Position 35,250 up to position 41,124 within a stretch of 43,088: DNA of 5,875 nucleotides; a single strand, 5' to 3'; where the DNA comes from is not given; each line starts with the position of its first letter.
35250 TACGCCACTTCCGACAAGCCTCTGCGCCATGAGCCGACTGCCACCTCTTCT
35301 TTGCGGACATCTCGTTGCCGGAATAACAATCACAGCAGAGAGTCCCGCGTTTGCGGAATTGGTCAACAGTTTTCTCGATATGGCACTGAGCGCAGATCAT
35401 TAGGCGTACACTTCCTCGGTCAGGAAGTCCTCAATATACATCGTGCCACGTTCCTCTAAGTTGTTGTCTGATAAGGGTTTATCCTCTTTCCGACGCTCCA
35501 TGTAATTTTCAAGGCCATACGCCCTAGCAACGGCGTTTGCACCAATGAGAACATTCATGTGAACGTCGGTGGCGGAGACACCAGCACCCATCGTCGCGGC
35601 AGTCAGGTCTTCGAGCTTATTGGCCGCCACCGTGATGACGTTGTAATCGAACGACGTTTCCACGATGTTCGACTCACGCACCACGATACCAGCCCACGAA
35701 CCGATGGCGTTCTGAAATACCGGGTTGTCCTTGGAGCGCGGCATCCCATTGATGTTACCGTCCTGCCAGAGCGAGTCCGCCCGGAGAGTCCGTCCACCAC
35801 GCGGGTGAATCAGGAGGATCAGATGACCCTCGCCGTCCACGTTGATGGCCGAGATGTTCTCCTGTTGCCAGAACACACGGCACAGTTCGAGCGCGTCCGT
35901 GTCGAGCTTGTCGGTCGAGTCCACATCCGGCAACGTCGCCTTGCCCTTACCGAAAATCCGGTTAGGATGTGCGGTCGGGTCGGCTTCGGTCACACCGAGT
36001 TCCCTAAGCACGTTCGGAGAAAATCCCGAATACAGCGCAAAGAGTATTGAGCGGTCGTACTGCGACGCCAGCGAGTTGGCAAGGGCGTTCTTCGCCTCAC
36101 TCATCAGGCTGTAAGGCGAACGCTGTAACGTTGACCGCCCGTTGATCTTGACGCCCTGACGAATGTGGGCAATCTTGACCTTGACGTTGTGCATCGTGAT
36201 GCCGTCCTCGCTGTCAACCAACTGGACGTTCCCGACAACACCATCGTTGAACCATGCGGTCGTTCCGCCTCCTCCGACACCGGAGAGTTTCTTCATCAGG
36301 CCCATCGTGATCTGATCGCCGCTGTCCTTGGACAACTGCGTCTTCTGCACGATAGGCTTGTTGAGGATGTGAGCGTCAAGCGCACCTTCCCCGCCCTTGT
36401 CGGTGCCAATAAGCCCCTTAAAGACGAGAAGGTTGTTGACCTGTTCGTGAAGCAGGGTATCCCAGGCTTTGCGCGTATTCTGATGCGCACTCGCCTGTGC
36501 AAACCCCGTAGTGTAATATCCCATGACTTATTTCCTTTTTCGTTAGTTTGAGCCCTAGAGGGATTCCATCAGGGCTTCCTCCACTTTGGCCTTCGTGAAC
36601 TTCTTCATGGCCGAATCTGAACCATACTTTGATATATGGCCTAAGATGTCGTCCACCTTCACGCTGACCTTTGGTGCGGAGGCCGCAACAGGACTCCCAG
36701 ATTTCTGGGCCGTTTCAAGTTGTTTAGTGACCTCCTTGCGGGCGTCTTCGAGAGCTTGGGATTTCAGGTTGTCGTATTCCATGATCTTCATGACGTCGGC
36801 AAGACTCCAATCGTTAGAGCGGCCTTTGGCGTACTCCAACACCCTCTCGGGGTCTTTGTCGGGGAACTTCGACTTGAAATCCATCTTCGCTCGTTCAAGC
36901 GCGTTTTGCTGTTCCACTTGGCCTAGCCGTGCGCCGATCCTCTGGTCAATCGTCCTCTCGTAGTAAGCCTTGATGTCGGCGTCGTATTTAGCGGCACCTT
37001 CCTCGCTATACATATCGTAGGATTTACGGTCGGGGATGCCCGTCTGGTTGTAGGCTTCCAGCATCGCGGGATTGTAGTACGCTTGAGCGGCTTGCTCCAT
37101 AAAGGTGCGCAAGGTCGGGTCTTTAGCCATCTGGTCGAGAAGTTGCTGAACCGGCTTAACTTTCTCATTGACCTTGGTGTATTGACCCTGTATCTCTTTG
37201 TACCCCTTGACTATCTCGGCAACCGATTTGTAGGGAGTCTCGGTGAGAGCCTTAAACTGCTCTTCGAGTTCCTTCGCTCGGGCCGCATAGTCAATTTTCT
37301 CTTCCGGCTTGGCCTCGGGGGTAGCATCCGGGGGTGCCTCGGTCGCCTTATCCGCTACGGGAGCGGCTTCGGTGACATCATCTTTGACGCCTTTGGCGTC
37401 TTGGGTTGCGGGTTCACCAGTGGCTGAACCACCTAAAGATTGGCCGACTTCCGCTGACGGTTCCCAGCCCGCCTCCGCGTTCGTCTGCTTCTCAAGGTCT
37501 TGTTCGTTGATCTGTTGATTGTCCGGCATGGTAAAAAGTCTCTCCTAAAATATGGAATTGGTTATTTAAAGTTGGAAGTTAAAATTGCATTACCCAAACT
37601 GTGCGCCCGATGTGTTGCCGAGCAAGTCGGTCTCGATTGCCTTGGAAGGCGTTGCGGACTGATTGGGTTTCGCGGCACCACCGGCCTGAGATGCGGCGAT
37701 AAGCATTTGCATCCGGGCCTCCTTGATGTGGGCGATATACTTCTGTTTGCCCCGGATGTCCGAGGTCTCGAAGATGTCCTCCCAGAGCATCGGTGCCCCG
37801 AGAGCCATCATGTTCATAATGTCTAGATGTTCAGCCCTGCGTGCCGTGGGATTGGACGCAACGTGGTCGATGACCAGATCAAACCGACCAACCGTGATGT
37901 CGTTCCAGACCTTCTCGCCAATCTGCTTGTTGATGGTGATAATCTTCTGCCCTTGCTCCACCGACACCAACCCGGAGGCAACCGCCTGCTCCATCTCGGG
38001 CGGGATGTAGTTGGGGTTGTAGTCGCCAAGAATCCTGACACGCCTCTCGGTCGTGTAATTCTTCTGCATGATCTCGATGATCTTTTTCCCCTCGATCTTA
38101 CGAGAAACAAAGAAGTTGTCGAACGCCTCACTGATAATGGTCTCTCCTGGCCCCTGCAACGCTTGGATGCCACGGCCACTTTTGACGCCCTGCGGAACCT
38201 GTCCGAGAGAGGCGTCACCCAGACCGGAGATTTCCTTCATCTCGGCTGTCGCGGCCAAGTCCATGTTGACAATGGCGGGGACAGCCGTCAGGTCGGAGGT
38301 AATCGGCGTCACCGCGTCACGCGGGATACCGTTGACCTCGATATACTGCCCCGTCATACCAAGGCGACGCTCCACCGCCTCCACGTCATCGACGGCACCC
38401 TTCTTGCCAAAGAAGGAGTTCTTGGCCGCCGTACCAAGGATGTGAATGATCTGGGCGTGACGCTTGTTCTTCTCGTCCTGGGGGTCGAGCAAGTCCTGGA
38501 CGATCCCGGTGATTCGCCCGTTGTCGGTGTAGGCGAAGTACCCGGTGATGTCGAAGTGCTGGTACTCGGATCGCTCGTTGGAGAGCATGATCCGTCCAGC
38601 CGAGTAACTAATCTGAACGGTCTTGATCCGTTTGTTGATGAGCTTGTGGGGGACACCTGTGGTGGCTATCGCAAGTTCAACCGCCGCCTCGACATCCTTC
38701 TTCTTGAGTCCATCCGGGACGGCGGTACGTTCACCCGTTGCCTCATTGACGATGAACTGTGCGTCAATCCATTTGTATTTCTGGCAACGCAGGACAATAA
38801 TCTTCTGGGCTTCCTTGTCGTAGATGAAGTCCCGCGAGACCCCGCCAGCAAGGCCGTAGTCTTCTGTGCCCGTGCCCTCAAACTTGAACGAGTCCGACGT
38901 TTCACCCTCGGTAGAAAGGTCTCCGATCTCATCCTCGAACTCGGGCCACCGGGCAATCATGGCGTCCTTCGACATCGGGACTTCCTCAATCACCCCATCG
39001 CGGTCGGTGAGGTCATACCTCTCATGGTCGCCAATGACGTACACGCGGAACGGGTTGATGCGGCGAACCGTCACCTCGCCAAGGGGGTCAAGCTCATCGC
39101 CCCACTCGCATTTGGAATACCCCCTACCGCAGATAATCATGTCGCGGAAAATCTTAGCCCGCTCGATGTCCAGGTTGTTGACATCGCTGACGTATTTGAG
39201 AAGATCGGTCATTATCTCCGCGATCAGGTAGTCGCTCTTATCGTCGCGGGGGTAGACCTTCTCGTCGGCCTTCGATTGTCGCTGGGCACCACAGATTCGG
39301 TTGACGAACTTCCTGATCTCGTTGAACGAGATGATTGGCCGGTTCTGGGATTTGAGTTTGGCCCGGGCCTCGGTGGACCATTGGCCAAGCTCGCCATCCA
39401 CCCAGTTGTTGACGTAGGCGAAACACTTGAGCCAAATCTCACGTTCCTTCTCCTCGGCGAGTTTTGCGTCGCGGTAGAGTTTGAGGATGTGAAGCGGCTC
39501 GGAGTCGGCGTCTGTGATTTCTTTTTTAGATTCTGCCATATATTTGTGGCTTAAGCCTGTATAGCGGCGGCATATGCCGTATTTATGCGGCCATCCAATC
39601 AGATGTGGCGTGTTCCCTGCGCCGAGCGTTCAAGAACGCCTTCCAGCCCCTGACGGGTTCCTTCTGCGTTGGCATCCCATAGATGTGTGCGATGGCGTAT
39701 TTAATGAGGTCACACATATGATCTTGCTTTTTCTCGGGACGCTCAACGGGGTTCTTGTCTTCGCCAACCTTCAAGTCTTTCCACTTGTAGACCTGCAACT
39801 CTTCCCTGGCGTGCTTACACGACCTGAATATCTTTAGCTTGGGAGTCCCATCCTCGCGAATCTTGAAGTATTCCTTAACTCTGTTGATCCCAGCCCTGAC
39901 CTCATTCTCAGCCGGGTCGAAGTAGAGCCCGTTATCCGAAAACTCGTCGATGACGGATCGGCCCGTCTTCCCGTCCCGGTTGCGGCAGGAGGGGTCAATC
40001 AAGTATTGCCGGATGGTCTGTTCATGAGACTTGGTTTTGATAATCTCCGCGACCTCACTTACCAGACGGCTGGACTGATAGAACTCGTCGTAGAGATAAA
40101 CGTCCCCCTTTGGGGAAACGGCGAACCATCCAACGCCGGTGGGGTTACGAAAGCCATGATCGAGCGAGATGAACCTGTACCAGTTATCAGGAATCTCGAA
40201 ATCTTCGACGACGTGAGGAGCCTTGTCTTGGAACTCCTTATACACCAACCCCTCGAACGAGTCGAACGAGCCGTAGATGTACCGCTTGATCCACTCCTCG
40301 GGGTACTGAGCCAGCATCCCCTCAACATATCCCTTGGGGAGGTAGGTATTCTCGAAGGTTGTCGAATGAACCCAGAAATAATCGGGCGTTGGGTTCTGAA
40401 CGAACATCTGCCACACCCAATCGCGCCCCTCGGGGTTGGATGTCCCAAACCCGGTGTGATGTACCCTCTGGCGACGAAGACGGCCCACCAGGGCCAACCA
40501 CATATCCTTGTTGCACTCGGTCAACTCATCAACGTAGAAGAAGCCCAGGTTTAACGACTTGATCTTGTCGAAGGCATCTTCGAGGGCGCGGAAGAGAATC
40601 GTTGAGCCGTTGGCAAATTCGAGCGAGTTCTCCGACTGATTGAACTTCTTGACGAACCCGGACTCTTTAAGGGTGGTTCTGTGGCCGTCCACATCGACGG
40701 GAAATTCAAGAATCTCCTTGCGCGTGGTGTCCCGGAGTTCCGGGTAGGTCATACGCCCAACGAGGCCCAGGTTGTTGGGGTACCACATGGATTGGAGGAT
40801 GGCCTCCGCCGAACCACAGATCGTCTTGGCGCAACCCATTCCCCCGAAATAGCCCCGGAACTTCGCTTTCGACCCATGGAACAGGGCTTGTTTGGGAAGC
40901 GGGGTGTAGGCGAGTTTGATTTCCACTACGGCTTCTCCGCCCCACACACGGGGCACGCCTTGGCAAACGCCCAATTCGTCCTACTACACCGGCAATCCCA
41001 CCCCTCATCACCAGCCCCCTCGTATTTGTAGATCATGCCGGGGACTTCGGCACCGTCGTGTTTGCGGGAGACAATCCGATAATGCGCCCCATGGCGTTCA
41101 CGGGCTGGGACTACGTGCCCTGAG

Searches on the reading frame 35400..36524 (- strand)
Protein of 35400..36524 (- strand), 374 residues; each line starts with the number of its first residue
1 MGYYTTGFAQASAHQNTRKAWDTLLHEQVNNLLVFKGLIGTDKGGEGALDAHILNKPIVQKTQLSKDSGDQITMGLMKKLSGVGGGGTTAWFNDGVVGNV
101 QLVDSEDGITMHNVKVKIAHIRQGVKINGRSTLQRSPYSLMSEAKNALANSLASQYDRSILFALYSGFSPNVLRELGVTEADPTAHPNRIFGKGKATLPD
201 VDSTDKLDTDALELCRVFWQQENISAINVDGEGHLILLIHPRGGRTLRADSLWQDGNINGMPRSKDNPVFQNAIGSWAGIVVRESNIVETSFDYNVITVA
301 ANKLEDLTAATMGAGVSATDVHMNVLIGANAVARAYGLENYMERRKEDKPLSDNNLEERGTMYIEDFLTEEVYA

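Call 28: search_protein_families(library=pfam, proteins=[window:35400-36524:-], max_evalue=0.001)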
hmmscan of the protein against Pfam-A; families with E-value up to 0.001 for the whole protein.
window:35400-36524:- (374 aa): 1 family
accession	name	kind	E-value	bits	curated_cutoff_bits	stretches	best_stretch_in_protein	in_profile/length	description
PF13252.12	Phage_capsid_3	-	1.3e-24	87.3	23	1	55-339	36-317/376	Phage capsid protein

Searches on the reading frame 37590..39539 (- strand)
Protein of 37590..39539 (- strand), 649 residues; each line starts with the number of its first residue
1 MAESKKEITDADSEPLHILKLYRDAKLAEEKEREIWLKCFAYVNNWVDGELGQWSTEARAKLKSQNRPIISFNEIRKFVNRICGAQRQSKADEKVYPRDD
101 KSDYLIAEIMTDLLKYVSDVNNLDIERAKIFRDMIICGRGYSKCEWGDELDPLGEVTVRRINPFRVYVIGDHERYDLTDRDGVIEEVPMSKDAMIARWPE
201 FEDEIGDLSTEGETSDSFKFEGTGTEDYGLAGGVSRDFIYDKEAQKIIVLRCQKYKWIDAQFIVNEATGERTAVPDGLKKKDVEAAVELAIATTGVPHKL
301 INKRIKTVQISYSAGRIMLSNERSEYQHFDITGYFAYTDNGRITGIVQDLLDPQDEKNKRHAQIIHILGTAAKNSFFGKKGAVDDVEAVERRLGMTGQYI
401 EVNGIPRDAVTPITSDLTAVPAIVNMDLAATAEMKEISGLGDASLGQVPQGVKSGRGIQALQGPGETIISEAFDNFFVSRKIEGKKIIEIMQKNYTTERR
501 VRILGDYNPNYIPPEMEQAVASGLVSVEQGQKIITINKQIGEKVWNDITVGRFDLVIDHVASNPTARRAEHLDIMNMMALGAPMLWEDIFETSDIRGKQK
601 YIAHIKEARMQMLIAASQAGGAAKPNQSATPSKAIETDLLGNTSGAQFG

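Call 28: search_protein_families(library=pfam, proteins=[window:37590-39539:-], max_evalue=0.001)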
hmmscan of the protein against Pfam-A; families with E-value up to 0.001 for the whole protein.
window:37590-39539:- (649 aa): 1 family
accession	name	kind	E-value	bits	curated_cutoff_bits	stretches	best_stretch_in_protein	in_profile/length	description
PF16510.12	P22_portal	-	2.3e-81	274.6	26.1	1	21-620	3-569/594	Phage P22-like portal protein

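Call 42: search_dna_similar(query=window:37590-39539:-, collection=phages, mode=protein, max_rows=12)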
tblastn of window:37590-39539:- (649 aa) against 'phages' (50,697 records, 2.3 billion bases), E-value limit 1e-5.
Records with a match: 86; places in all: 86; records where one place covers at least 80% of the query: 73.
Best place of each record, by identity: <60% 86.
By first word of the organism name: Ralstonia 31; Pseudomonas 10; Burkholderia 10; Klebsiella 6; Caudoviricetes 5; Erwinia 5; Microcystis 3; Agrobacterium 2; Ochrobactrum 2; Sinorhizobium 2; and 9 more.
By host as written in the record: - 10; Ralstonia pseudosolanacearum 6; Ralstonia solanacearum 5; Ralstonia pseudosolanacearum I-31 (MT043) 5; Pseudomonas aeruginosa 4; Ralstonia pseudosolanacearum I-15 (MT014) 4; Burkholderia cenocepacia 4; Ralstonia pseudosolanacearum I-33 (MT061) 4; and 31 more.
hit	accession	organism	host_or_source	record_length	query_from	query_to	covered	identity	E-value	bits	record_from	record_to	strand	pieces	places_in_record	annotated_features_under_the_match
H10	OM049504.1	Acidovorax phage AP1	Paracidovorax oryzae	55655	53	606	85%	25.9%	3e-33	142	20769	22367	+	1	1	structural protein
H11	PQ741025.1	Pseudomonas phage CRPAP1904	Pseudomonas aeruginosa CRPA190 ...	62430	53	640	91%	24.2%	8e-26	119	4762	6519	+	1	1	portal protein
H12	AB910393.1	Pseudomonas phage KPP25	Pseudomonas aeruginosa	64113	53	640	91%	24.1%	6e-26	120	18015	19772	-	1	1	structural protein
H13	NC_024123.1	Pseudomonas phage KPP25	Pseudomonas aeruginosa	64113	53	640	91%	24.1%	6e-26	120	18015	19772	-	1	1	portal protein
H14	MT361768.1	Ralstonia phage RPZH6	Ralstonia pseudosolanacearum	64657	53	607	86%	25.3%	5e-21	104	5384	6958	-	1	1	portal protein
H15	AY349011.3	Burkholderia phage Bcep22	-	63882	53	606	85%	25.3%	2e-22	108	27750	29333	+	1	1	phage portal protein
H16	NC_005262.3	Burkholderia phage Bcep22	-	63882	53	606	85%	25.3%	2e-22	108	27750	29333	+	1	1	portal protein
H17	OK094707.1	Pseudomonas phage YMC17/07/R4900a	Pseudomonas aeruginosa YMC17/07/R4900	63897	53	622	88%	24.5%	9e-26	119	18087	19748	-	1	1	hypothetical protein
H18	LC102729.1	Pseudomonas phage phiR18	-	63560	53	622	88%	24.5%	1e-25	119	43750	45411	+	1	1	hypothetical protein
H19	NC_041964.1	Pseudomonas phage phiR18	-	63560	53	622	88%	24.5%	1e-25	119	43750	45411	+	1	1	portal protein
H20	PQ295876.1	Ralstonia phage YL1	Ralstonia pseudosolanacearum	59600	53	607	86%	25.2%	4e-21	104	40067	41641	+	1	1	hypothetical protein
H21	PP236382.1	Ralstonia phage QkW1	Ralstonia pseudosolanacearum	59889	53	607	86%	25.2%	4e-21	104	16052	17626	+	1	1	hypothetical protein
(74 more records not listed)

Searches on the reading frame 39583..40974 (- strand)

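Call 28: search_protein_families(library=pfam, proteins=[window:39583-40974:-], max_evalue=0.001)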
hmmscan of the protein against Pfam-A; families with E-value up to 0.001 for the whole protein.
window:39583-40974:- (463 aa): 4 families
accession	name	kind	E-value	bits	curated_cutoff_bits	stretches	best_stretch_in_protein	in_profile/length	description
PF04466.19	Terminase_3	-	2.1e-13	50.7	23.2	1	38-221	3-184/201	Phage terminase large subunit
PF03237.21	Terminase_6N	-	1.3e-09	38.5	22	1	44-247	4-210/215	Terminase large subunit, T4likevirus-type, N-terminal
PF17288.8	Terminase_3C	-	6.4e-06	27.1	26.7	0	385-429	112-154/155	Terminase RNAseH like domain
PF17289.8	Terminase_6C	-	0.00038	20.9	22.6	1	270-428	2-152/155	Terminase RNaseH-like domain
